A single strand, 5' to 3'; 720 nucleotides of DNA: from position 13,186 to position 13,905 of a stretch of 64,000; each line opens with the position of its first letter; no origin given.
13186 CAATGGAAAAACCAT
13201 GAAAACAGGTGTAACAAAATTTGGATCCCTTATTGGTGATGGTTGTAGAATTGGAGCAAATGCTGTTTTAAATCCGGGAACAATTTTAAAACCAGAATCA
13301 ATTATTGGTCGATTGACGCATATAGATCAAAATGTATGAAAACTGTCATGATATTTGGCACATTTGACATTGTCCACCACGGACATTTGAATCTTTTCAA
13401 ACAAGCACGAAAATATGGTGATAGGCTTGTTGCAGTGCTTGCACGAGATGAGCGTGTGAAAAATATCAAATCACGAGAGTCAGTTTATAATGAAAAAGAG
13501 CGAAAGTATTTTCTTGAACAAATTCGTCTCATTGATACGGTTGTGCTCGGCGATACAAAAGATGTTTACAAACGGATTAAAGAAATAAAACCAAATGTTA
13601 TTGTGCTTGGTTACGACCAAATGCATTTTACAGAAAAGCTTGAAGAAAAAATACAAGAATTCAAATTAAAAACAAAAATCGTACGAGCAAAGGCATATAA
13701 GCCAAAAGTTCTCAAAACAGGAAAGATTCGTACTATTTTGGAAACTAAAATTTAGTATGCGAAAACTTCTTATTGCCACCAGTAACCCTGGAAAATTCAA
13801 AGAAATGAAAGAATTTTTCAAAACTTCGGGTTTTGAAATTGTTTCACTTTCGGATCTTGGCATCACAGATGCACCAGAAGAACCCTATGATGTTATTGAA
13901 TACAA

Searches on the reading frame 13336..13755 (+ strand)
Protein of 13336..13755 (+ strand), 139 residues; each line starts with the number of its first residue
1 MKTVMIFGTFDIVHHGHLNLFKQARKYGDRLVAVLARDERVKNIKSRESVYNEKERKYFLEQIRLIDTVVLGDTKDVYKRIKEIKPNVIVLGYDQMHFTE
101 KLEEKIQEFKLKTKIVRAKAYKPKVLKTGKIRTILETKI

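Call 29: search_protein_families(library=pfam, proteins=[window:13336-13755:+], max_evalue=0.001)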
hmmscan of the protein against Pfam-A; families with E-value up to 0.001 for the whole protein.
window:13336-13755:+ (139 aa): 2 families
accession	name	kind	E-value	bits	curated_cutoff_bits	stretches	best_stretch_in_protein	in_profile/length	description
PF01467.32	CTP_transf_like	-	4.6e-20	72.6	21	1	6-133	2-132/133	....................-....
PF06574.18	FAD_syn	-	0.00032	21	27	0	2-30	7-35/158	FAD synthetase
